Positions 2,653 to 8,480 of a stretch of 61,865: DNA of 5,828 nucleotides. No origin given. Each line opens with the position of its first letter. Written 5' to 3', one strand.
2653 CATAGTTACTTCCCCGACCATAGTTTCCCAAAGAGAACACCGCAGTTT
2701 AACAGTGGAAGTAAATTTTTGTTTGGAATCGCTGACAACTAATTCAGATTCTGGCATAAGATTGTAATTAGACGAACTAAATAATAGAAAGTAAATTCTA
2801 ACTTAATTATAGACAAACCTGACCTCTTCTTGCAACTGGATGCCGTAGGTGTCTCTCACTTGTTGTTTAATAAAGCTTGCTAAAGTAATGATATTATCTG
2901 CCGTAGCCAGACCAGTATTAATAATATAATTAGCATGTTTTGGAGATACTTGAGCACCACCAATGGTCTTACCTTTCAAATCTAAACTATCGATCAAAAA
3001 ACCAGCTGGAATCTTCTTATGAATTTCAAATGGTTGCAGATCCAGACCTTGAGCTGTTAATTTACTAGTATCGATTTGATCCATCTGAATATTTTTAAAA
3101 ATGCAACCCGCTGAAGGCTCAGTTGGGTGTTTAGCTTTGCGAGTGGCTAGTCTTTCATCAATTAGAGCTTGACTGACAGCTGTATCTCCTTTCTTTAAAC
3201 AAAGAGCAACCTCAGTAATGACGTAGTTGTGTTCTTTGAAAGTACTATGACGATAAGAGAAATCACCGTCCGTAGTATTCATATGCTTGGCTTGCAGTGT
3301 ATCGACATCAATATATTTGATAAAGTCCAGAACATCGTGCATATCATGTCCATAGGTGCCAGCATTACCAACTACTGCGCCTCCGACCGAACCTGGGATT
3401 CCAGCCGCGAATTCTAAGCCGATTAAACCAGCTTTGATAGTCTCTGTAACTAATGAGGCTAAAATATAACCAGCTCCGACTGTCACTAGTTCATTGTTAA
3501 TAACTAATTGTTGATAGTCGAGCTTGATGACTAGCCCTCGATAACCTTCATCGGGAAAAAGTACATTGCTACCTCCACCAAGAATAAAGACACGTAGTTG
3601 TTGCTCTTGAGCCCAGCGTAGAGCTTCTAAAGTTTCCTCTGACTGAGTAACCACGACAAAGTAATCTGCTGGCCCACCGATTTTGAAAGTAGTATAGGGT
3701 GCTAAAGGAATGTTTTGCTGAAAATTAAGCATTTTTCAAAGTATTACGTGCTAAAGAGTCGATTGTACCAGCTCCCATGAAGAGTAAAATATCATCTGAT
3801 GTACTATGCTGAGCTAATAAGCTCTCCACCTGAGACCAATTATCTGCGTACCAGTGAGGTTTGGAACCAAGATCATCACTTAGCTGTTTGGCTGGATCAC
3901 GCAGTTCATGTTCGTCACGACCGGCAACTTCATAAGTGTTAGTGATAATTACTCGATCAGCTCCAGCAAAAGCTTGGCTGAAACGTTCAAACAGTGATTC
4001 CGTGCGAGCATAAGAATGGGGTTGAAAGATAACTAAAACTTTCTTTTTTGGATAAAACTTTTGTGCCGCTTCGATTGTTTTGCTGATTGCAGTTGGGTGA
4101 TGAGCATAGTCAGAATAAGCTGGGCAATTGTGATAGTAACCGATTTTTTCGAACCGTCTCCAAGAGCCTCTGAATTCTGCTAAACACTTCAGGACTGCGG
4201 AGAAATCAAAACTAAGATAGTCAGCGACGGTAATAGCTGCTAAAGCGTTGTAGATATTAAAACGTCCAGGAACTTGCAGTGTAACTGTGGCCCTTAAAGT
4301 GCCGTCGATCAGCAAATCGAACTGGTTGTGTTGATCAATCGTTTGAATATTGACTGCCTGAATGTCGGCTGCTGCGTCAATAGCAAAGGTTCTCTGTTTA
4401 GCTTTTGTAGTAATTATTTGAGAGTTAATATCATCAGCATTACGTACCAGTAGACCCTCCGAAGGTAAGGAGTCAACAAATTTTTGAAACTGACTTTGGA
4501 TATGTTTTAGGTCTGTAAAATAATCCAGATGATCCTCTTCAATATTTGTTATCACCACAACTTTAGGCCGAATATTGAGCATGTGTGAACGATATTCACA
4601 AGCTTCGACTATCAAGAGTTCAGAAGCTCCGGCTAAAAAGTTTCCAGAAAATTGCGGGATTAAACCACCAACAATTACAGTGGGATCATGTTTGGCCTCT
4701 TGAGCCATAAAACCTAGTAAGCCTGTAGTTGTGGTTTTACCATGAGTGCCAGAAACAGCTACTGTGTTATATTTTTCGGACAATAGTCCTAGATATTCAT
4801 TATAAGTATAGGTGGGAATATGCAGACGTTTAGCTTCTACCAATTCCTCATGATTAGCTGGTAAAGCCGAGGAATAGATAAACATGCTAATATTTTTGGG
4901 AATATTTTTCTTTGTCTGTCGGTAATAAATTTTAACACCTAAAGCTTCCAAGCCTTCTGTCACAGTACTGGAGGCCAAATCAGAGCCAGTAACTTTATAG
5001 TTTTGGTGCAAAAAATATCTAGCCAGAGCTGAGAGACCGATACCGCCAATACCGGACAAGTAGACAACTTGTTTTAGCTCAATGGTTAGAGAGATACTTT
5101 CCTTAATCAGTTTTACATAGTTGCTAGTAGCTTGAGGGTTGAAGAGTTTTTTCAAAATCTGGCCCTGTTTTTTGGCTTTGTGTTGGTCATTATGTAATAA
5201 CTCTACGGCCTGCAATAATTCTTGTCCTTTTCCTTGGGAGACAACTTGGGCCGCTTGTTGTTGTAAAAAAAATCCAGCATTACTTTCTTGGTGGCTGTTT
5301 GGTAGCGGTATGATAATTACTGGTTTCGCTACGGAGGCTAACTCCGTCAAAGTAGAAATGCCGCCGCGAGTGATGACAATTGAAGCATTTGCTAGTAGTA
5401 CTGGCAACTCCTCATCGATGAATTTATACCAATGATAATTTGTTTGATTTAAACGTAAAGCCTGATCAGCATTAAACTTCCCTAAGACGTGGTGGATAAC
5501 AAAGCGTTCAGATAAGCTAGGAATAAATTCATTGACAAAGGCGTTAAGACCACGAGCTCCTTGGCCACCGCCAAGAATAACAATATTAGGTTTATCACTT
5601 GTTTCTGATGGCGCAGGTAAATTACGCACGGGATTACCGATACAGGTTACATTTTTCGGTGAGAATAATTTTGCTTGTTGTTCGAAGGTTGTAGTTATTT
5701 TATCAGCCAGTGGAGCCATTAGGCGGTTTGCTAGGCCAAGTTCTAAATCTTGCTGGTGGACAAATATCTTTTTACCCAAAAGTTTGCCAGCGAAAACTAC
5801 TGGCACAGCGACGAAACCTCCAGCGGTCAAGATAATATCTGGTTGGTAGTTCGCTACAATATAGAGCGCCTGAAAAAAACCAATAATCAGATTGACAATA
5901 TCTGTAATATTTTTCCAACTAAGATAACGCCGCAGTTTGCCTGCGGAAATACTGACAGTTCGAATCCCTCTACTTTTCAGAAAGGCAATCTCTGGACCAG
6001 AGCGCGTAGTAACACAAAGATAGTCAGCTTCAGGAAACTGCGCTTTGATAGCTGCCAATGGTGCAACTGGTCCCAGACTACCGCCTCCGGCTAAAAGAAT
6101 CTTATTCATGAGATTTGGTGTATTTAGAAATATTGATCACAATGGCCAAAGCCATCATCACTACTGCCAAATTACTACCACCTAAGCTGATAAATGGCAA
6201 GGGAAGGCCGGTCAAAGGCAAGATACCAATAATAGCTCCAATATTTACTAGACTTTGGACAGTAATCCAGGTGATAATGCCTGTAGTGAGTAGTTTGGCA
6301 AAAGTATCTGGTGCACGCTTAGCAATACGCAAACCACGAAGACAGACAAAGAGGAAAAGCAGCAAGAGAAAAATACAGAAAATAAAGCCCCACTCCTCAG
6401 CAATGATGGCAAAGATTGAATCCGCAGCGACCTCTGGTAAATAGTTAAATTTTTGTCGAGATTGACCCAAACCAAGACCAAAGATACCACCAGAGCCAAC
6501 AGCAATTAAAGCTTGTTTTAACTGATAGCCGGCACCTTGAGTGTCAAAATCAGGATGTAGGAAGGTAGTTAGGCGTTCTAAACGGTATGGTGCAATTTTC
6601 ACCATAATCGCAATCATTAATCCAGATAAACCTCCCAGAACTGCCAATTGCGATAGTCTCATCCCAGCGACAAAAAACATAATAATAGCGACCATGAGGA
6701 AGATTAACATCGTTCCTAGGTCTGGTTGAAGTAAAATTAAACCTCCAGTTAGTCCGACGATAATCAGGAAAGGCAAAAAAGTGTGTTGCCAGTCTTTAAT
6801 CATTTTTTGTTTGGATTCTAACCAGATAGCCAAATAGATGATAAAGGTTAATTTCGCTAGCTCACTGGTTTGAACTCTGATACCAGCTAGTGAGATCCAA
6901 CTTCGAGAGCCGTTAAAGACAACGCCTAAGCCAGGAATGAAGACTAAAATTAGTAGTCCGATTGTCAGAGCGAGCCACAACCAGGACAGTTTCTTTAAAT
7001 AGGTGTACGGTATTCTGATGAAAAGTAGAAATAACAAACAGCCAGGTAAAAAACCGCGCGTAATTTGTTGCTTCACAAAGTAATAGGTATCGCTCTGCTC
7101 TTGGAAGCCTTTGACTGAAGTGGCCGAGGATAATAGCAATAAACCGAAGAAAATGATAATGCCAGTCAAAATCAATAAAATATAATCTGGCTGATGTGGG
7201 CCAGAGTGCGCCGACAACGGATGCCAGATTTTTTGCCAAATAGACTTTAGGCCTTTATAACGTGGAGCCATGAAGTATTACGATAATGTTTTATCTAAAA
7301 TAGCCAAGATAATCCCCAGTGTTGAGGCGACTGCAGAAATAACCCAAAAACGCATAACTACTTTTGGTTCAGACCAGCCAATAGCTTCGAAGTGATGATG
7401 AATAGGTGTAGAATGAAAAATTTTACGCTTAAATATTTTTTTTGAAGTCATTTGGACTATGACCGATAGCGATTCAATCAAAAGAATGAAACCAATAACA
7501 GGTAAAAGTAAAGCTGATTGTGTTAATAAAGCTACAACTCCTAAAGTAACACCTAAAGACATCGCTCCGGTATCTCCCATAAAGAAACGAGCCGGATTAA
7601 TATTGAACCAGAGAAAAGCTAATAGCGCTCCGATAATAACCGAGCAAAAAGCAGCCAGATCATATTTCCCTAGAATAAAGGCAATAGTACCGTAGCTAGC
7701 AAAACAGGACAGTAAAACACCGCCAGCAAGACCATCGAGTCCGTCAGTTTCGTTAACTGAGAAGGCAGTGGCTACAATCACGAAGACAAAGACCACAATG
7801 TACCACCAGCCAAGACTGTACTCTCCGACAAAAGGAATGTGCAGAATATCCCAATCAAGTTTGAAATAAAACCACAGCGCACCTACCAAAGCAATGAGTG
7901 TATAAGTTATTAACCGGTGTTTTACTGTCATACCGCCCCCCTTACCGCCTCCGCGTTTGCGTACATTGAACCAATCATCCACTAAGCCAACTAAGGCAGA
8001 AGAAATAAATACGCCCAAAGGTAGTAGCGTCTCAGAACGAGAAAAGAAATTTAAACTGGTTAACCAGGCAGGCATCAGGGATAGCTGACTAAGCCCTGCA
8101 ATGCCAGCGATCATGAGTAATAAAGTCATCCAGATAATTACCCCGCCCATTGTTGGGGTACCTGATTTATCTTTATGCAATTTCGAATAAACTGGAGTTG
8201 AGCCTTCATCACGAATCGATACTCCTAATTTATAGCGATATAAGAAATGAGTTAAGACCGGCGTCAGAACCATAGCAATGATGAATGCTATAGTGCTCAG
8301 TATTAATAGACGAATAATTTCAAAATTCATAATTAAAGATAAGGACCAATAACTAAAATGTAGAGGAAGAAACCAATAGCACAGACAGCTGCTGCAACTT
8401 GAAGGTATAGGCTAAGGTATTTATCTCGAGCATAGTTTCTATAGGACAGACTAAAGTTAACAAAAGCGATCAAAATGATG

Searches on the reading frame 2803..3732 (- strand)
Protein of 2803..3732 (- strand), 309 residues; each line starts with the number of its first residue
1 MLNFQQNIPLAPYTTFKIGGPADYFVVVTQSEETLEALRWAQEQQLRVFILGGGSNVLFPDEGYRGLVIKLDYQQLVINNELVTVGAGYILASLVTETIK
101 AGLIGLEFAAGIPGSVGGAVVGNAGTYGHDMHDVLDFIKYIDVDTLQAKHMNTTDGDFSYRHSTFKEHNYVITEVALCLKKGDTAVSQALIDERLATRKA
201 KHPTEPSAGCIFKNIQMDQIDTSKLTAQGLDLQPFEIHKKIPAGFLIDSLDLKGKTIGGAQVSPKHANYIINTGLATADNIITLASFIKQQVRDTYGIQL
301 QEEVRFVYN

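Call 94: search_protein_families(library=pfam, proteins=[window:2803-3732:-], max_evalue=0.00001)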
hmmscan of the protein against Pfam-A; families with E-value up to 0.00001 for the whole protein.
window:2803-3732:- (309 aa): 2 families
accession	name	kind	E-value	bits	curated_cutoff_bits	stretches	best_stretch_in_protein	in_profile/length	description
PF02873.21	MurB_C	-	4.1e-27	94.7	27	1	191-307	6-99/99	UDP-N-acetylenolpyruvoylglucosamine reductase, C-terminal domain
PF01565.28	FAD_binding_4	-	2.4e-22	79.6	26.4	1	23-142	2-127/139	FAD binding domain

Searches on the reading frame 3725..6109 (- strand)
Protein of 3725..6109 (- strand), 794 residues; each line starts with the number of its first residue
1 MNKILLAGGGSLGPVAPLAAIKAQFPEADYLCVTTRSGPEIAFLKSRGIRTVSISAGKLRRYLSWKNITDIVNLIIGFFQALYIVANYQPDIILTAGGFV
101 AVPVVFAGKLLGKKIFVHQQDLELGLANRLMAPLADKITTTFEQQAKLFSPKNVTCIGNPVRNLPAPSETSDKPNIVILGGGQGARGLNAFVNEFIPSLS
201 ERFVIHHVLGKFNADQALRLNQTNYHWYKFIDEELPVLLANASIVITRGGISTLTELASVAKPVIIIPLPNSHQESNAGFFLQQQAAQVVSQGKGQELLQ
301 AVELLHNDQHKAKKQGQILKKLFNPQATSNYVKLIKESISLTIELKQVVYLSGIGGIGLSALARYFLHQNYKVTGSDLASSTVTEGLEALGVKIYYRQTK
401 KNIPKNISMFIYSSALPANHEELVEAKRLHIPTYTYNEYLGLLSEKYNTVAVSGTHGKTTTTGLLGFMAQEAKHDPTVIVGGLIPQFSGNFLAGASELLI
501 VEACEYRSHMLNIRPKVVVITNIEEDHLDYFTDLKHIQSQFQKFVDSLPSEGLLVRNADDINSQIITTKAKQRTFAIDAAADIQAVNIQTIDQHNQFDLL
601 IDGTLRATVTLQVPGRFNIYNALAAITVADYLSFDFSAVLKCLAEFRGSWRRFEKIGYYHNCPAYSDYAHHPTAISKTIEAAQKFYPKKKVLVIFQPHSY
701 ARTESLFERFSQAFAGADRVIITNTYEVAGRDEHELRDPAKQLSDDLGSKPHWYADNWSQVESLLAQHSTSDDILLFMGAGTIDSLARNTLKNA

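Call 94: search_protein_families(library=pfam, proteins=[window:3725-6109:-], max_evalue=0.00001)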
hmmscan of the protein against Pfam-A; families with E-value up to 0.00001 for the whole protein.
window:3725-6109:- (794 aa): 5 families
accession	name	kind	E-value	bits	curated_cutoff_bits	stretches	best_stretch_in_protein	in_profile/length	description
PF08245.18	Mur_ligase_M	-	2.2e-28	100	24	1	452-629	1-200/200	Mur ligase middle domain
PF03033.26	Glyco_transf_28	-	2.1e-23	83.4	26.2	1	4-139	1-138/139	Glycosyltransferase family 28 N-terminal domain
PF04101.22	Glyco_tran_28_C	-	1e-21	78.1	22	1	176-316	2-151/166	Glycosyltransferase family 28 C-terminal domain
PF01225.30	Mur_ligase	-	8.3e-19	68.2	21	1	352-446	5-93/95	Mur ligase family, catalytic domain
PF02875.26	Mur_ligase_C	-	1.9e-17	64.7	28.4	1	651-781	1-127/127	Mur ligase, glutamate ligase domain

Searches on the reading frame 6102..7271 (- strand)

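Call 94: search_protein_families(library=pfam, proteins=[window:6102-7271:-], max_evalue=0.00001)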
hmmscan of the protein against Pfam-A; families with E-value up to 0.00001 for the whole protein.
window:6102-7271:- (389 aa): 1 family
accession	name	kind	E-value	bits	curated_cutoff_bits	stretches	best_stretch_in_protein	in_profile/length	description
PF01098.24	FTSW_RODA_SPOVE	-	7.6e-99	331.5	26.4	1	32-386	4-355/356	Cell cycle protein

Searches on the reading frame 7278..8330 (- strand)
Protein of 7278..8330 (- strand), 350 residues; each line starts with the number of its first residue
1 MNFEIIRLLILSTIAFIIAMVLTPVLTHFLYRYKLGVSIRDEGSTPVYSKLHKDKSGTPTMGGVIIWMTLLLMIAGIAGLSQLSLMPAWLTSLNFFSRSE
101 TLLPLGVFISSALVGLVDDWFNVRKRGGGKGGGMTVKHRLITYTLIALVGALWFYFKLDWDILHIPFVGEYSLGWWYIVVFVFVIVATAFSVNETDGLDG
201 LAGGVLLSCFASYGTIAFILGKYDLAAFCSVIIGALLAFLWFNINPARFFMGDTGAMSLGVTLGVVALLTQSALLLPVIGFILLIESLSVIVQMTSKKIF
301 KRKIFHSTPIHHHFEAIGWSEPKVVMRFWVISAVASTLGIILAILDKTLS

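Call 94: search_protein_families(library=pfam, proteins=[window:7278-8330:-], max_evalue=0.00001)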
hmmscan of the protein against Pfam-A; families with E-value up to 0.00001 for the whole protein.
window:7278-8330:- (350 aa): 1 family
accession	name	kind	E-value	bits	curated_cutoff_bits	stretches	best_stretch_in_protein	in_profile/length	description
PF00953.26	Glycos_transf_4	-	1.2e-30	107.1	27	1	106-269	6-158/160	Glycosyl transferase family 4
